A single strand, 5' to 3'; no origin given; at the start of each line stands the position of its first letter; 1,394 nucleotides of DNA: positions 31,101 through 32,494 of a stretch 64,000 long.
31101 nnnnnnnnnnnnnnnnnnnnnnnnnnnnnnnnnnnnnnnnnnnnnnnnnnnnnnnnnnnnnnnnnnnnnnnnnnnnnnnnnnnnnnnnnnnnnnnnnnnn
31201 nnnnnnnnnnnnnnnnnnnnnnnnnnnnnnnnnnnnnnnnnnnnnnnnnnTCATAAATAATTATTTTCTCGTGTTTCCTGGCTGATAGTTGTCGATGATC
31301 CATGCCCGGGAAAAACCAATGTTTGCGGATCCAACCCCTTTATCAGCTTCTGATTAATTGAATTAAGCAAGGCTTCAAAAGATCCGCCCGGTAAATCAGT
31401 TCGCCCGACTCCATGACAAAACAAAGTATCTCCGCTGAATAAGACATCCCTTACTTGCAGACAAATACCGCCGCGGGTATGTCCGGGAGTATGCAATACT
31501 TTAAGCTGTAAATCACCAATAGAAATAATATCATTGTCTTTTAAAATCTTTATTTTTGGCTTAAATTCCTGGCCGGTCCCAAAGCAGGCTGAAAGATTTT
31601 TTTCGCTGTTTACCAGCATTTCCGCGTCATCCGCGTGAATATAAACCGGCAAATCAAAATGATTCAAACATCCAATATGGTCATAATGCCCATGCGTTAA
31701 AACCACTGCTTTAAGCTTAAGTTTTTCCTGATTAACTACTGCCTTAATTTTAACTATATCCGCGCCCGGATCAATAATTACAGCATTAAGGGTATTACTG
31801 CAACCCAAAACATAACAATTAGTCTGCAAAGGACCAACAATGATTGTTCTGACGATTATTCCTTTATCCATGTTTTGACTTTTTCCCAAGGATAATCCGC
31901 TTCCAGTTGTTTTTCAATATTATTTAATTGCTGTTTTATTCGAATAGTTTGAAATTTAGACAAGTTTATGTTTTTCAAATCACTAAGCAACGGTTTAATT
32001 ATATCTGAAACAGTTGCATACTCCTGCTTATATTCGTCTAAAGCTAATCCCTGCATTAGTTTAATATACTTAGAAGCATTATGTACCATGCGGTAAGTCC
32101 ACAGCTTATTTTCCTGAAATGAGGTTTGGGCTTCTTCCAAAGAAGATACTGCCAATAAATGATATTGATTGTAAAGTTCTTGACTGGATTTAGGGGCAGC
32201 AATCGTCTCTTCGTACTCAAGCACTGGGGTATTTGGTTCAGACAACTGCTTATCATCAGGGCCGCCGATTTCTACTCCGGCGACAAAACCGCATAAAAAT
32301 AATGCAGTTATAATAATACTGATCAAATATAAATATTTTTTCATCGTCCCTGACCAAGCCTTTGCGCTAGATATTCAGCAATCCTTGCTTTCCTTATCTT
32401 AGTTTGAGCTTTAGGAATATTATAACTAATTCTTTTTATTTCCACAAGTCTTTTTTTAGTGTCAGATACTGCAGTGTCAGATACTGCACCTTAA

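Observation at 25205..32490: Seven-gene operon coupling a compact secretin and PilO/PilP-like proteins to a secreted C25 peptidase and a PorV/FadL-like OM barrel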

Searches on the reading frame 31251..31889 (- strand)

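Call 3: search_protein_families(library=pfam, proteins=[window:31251-31889:-], max_evalue=1)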
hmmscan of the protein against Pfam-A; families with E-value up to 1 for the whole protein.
window:31251-31889:- (212 aa): 4 families
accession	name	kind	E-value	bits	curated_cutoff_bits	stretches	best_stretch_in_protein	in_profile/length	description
PF00753.33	Lactamase_B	-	5.6e-29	101.9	22.7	1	19-196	2-196/196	Metallo-beta-lactamase superfamily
PF12706.13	Lactamase_B_2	-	2.9e-08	34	27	1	37-142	3-116/200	Beta-lactamase superfamily domain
PF13483.12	Lactamase_B_3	-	0.075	13.5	24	1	22-134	6-80/160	Beta-lactamase superfamily domain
PF16455.10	UBD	-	0.12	13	27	1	36-91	46-100/103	Ubiquitin-binding domain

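Call 4: search_protein_families(library=ncbifam, proteins=[window:31251-31889:-], max_evalue=1)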
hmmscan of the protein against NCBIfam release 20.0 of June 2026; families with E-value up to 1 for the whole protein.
window:31251-31889:- (212 aa): 54 families (the best 25 are shown)
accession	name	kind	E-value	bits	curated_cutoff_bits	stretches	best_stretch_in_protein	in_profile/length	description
TIGR03413.1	GSH_gloB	equivalog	2.1e-25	89.5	200.8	1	26-196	13-164/248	hydroxyacylglutathione hydrolase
NF007597.0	PRK10241.1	equivalog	3.5e-17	62.5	421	1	30-196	18-165/251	hydroxyacylglutathione hydrolase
NF041804.1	MBL_fold_SolJ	exception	4.5e-16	58.7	350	1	19-197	14-179/224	solanimycin biosynthesis MBL-fold hydrolase SolJ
NF040641.1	bifunc_ST_SDO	equivalog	1.6e-15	56.9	625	1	47-197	190-343/423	bifunctional sulfur transferase/dioxygenase Blh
NF012229.1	bla_class_B_core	domain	6.8e-14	52.2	100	1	35-143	25-135/139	metallo-beta-lactamase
NF033105.1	bla_subclass_B3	equivalog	4.4e-12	45.8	240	1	59-144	62-153/257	subclass B3 metallo-beta-lactamase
NF012101.1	blaGOB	exception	1.4e-10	41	560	1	58-143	90-181/290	GOB family subclass B3 metallo-beta-lactamase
NF000458.2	blaPEDO-2_fam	exception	1.1e-08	34.8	550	1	48-143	81-181/285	PEDO-2 family subclass B3 metallo-beta-lactamase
NF040874.1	blaPJM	exception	1.5e-07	31.3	630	1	48-147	87-192/301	PJM family subclass B3 metallo-beta-lactamase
NF000455.2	blaESP-1_fam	exception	2.2e-07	30.7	600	1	43-143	71-181/290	ESP-1 family subclass B3 metallo-beta-lactamase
NF000457.2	blaPEDO-1_fam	exception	3.9e-07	29.8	550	1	15-144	44-182/286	PEDO-1 family subclass B3 metallo-beta-lactamase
TIGR04559.1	SoxH_rel_PQQ_2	hypoth_equivalog_domain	6.3e-07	29.1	280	1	48-206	57-222/283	quinoprotein relay system zinc metallohydrolase 2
NF000469.2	CAR_gen_B3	exception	7.5e-07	28.4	500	1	53-144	107-202/311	CAR family subclass B3 metallo-beta-lactamase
NF000454.2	blaCPS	exception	1.1e-06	28.6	620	1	55-143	87-181/290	CPS family subclass B3 metallo-beta-lactamase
NF000439.2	blaAIM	exception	1.8e-06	27.8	675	1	55-147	93-192/303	AIM family subclass B3 metallo-beta-lactamase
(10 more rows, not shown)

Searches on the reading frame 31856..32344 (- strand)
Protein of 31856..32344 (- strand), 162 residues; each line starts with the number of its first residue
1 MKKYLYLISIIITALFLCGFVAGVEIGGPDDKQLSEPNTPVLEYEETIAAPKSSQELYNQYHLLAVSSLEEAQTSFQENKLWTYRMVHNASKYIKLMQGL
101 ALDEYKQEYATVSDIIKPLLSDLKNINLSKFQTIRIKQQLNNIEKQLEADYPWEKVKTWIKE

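Call 3: search_protein_families(library=pfam, proteins=[window:31856-32344:-], max_evalue=1)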
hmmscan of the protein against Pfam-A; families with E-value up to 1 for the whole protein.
window:31856-32344:- (162 aa): 2 families
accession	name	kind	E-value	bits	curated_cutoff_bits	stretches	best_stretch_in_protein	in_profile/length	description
PF14702.12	hGDE_central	-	0.029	14.5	27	1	46-145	31-129/247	Central domain of human glycogen debranching enzyme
PF05549.16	Allexi_40kDa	-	0.11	12.4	26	1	55-148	37-128/271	Allexivirus 40kDa protein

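Call 4: search_protein_families(library=ncbifam, proteins=[window:31856-32344:-], max_evalue=1)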
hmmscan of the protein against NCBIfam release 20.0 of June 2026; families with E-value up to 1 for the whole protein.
window:31856-32344:- (162 aa): 0 families

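Call 65: search_solved_structures(query=A4, max_evalue=5)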
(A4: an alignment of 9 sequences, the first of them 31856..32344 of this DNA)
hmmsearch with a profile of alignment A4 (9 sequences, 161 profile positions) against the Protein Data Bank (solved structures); distinct sequences matched with E-value up to 5: 5.
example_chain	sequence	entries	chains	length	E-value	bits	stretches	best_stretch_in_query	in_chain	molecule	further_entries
8a3k_UNK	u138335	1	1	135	0.042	16.7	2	101-148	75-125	sc-apCC-4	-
7pjo_AAA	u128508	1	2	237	0.081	15.8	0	84-131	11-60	CPR-C4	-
7ob6_A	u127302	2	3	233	0.17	14.8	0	85-131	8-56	CPR-C4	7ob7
2hjm_A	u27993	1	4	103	0.52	13.1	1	96-159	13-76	Hypothetical protein PF1176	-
8bcs_A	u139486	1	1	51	0.85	12.4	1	109-147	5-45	CC-HP1.0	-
